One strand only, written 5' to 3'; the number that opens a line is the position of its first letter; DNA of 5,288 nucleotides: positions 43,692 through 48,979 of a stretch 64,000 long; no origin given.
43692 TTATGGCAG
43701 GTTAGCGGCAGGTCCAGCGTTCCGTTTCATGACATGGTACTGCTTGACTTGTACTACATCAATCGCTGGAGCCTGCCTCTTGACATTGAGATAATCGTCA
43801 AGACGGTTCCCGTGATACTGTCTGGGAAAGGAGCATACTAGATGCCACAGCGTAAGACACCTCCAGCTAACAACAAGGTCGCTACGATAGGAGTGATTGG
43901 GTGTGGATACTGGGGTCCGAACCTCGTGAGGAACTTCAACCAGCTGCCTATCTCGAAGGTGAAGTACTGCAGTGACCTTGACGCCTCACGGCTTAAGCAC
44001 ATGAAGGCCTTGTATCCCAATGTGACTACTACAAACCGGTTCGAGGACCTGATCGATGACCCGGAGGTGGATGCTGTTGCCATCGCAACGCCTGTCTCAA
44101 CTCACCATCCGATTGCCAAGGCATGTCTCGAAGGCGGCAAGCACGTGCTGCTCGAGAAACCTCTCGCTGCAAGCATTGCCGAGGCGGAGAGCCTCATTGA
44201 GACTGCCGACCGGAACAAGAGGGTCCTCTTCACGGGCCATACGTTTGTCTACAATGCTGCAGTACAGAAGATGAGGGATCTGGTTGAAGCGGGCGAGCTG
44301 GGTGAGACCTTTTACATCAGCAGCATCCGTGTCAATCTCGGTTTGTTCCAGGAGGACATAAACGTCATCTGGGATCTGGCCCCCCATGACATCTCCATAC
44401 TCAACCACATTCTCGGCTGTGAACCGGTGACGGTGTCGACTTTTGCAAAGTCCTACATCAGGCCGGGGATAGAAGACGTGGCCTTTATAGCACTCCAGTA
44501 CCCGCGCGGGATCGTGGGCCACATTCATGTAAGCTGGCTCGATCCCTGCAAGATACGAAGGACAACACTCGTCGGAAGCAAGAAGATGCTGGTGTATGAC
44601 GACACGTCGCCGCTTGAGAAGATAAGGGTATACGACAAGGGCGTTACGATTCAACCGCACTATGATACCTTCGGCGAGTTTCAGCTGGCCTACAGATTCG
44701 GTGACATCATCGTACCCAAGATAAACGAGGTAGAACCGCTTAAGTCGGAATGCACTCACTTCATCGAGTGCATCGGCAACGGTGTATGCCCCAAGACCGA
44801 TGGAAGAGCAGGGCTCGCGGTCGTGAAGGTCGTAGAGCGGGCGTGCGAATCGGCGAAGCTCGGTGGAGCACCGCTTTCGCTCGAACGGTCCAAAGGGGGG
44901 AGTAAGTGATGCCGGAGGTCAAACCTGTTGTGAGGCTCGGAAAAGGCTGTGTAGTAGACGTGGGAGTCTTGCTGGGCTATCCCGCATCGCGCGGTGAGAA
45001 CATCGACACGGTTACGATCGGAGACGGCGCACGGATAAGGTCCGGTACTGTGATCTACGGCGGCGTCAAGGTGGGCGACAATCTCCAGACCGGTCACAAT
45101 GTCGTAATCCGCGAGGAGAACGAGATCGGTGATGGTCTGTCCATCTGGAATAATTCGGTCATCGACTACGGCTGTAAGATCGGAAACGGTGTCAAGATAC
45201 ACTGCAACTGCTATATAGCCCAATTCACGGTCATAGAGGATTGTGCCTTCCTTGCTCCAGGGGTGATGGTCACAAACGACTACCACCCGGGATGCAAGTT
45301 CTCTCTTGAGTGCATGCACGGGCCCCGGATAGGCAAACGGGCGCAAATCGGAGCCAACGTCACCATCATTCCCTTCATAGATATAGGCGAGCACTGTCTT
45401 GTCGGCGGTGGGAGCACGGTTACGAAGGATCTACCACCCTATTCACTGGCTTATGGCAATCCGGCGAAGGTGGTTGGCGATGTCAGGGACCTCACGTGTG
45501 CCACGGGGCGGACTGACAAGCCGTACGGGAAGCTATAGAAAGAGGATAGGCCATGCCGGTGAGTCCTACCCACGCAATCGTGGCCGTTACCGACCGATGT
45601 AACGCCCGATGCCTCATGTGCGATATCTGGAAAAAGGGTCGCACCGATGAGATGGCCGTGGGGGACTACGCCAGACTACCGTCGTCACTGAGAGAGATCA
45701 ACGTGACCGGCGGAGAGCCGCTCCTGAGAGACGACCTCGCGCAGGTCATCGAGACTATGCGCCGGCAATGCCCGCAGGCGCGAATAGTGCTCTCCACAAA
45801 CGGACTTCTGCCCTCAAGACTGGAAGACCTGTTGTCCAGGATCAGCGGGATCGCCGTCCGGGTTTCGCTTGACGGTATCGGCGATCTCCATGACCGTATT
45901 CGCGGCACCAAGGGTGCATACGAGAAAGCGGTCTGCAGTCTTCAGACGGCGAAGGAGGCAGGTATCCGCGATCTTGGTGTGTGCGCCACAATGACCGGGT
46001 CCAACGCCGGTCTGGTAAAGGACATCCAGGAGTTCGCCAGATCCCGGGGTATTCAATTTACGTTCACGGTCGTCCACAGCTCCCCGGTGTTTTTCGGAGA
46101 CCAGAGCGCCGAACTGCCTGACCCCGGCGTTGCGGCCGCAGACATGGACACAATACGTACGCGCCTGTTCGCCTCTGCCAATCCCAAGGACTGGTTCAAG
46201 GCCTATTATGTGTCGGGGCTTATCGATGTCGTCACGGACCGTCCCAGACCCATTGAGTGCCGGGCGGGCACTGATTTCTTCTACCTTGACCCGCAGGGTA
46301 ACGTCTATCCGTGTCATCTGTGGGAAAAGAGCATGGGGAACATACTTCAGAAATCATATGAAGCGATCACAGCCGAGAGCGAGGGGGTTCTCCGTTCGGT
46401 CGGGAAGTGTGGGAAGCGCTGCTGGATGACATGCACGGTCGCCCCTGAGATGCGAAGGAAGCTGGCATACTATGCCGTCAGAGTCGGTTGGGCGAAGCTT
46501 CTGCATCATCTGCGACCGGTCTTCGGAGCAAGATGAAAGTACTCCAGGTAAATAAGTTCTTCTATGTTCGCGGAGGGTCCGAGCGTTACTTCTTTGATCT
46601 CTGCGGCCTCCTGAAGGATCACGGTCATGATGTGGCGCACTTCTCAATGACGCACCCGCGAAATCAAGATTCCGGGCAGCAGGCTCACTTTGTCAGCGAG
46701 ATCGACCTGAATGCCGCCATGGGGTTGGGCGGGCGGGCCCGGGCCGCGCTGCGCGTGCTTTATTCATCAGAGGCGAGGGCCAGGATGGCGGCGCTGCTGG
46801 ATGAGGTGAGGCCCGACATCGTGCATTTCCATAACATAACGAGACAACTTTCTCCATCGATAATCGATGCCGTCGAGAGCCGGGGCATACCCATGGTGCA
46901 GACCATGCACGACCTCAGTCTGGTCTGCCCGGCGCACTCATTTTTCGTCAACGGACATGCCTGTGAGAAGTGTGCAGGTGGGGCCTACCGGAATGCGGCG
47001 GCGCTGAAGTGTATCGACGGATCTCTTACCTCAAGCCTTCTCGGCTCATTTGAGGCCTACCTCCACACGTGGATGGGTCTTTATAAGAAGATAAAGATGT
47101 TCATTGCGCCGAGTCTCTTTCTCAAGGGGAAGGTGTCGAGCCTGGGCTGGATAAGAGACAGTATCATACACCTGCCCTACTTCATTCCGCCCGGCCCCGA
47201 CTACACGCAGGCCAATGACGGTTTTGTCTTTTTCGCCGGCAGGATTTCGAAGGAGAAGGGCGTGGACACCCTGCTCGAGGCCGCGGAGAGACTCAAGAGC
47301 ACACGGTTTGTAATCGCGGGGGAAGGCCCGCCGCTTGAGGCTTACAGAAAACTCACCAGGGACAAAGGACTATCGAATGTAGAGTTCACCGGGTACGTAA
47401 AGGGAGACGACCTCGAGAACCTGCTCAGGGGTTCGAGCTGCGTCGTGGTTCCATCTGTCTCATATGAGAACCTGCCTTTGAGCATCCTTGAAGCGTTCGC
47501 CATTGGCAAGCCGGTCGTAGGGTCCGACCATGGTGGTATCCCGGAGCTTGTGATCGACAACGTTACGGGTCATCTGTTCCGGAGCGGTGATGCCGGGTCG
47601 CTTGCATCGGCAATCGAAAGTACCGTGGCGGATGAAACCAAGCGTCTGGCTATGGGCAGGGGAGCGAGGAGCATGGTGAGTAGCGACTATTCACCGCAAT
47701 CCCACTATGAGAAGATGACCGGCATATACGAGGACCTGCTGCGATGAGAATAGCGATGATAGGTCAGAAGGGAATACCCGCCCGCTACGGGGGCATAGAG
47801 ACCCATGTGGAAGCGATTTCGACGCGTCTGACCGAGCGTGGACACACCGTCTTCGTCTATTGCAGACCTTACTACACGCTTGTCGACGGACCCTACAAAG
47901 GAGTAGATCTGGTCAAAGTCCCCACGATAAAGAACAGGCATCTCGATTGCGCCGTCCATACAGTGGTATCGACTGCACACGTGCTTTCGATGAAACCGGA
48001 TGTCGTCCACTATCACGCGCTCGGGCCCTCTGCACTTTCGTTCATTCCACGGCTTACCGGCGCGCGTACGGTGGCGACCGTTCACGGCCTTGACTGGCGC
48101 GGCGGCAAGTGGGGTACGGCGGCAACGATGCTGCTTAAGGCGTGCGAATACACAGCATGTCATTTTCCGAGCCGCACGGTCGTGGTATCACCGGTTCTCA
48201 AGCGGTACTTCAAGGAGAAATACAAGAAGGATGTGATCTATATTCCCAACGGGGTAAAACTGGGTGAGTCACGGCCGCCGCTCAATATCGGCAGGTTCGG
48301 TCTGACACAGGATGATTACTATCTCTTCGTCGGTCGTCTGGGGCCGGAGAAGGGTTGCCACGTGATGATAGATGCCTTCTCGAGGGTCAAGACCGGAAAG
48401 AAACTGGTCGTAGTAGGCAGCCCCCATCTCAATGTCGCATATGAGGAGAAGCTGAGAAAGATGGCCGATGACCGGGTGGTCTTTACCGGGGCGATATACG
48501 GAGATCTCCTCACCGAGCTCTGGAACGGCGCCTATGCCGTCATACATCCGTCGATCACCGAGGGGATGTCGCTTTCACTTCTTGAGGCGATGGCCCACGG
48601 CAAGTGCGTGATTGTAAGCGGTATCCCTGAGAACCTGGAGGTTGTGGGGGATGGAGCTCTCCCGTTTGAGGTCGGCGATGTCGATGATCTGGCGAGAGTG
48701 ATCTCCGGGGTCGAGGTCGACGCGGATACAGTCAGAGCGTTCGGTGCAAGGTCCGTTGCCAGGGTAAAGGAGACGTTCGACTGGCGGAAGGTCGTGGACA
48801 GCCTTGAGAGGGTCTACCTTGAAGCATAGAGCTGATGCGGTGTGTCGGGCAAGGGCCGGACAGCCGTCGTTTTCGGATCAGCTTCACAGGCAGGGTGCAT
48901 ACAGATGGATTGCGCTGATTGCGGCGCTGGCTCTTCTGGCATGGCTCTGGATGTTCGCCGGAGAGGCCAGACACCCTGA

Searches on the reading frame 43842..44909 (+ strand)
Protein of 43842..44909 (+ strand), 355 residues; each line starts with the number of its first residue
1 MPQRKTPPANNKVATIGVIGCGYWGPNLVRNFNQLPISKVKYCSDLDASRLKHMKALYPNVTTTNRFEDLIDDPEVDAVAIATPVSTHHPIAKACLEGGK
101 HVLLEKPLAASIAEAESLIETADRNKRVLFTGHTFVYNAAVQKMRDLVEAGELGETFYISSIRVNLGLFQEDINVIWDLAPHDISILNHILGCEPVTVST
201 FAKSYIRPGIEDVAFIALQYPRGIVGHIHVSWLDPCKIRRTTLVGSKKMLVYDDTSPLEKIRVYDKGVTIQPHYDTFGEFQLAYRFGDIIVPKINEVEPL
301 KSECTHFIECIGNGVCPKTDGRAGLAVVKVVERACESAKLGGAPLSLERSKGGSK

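Call 43: search_protein_families(library=pfam, proteins=[window:43842-44909:+], max_evalue=0.0001)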
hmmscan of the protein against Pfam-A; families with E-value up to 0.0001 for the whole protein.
window:43842-44909:+ (355 aa): 3 families
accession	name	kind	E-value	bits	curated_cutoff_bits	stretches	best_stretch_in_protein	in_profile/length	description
PF01408.29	GFO_IDH_MocA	-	1.7e-24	87.2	24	1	16-133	3-120/120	Oxidoreductase family, NAD-binding Rossmann fold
PF22725.1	GFO_IDH_MocA_C3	-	2.5e-15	57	27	1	141-250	1-123/124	GFO/IDH/MocA C-terminal domain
PF02894.22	GFO_IDH_MocA_C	-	1e-09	38.9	22.9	1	176-342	43-214/218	Oxidoreductase family, C-terminal alpha/beta domain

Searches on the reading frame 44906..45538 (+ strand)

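Call 43: search_protein_families(library=pfam, proteins=[window:44906-45538:+], max_evalue=0.0001)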
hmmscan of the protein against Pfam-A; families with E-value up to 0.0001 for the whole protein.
window:44906-45538:+ (210 aa): 3 families
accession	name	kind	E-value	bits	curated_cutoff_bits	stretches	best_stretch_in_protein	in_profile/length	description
PF00132.30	Hexapep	-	6.4e-26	89.4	27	3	139-174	1-36/36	Bacterial transferase hexapeptide (six repeats)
PF25084.1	LbH_EIF2B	-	1.6e-09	38.2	54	1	54-117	10-71/105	EIF2B subunit epsilon LbH domain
PF14602.12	Hexapep_2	-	5.7e-08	32.8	27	1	141-174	3-34/34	Hexapeptide repeat of succinyl-transferase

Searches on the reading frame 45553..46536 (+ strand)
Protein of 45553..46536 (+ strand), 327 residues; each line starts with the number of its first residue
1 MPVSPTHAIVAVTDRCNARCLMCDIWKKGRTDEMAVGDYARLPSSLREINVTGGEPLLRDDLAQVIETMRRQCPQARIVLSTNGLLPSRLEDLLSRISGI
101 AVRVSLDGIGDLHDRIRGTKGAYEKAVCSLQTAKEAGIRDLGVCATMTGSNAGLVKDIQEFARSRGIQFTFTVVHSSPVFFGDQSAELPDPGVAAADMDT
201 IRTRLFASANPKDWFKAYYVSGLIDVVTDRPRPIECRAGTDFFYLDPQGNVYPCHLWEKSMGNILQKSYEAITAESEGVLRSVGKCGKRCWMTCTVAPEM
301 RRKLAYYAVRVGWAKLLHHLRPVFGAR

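Call 43: search_protein_families(library=pfam, proteins=[window:45553-46536:+], max_evalue=0.0001)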
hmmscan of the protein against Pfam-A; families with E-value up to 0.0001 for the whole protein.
window:45553-46536:+ (327 aa): 2 families
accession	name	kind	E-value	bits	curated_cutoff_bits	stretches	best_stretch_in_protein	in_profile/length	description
PF04055.27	Radical_SAM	-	4.9e-17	63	29.5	1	12-150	3-151/166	Radical SAM superfamily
PF13186.11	SPASM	-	4e-05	24.3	21.5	1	236-275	1-45/67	Iron-sulfur cluster-binding domain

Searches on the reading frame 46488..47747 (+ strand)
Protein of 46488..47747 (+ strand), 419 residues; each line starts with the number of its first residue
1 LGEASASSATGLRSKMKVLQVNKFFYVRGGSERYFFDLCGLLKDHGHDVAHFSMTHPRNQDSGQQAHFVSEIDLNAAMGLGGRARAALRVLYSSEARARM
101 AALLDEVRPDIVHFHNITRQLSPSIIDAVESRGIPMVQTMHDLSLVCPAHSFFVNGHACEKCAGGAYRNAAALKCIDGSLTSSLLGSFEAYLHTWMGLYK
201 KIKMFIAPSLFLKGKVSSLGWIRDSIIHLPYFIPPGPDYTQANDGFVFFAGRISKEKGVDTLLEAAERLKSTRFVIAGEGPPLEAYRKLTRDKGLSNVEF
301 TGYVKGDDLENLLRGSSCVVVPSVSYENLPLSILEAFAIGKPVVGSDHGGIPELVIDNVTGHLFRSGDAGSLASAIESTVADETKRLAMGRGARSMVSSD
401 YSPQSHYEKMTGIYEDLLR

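Call 43: search_protein_families(library=pfam, proteins=[window:46488-47747:+], max_evalue=0.0001)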
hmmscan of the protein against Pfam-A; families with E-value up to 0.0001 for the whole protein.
window:46488-47747:+ (419 aa): 7 families
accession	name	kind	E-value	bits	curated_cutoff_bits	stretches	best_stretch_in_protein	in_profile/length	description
PF00534.26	Glycos_transf_1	-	2e-37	128.8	26.4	1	243-395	14-171/172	Glycosyl transferases group 1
PF13692.12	Glyco_trans_1_4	-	1.2e-34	120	27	1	247-382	4-142/142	Glycosyl transferases group 1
PF13439.12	Glyco_transf_4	-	6.9e-12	46.2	28.5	1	29-218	2-150/170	Glycosyltransferase Family 4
PF13579.12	Glyco_trans_4_4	-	7.7e-11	43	29.7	1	29-170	1-128/158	Glycosyl transferase 4-like domain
PF13524.12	Glyco_trans_1_2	-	1.5e-10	41.6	25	1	262-410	5-142/144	Glycosyl transferase-like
PF13477.12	Glyco_trans_4_2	-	2e-05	25.2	23.4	1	29-141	7-107/139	Glycosyl transferase 4-like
PF20706.3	GT4-conflict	-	7.9e-05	22.2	26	0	243-362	196-327/385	Family 4 Glycosyltransferase in conflict systems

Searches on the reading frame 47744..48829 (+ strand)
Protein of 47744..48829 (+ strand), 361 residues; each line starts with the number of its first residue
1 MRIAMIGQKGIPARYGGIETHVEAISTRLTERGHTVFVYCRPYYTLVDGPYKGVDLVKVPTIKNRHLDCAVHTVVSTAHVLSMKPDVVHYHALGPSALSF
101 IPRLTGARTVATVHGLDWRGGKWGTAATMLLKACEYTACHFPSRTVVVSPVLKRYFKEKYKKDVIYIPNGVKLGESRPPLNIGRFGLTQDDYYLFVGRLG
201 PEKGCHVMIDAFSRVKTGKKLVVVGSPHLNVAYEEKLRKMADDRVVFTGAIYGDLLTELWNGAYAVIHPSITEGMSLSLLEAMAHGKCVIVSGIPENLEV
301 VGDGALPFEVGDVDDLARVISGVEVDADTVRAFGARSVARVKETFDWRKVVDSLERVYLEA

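Call 42: search_protein_families(library=pfam, proteins=[window:47744-48829:+], max_evalue=0.0001)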
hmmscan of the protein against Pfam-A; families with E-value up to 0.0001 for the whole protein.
window:47744-48829:+ (361 aa): 7 families
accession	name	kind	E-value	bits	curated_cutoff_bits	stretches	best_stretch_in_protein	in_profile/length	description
PF13692.12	Glyco_trans_1_4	-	2.1e-24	86.8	27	1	193-320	4-136/142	Glycosyl transferases group 1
PF00534.26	Glycos_transf_1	-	4.9e-24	85.2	26.4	1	189-333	14-165/172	Glycosyl transferases group 1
PF13439.12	Glyco_transf_4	-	1.2e-21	78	28.5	1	15-173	1-168/170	Glycosyltransferase Family 4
PF13579.12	Glyco_trans_4_4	-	2.4e-15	57.7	29.7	1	16-170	1-158/158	Glycosyl transferase 4-like domain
PF20706.3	GT4-conflict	-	6e-08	32.5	26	1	14-292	10-311/385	Family 4 Glycosyltransferase in conflict systems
PF09314.17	DUF1972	-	1.4e-07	31.7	25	1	3-162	4-175/186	Domain of unknown function (DUF1972)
PF13524.12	Glyco_trans_1_2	-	5.5e-05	23.6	25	1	209-354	6-142/144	Glycosyl transferase-like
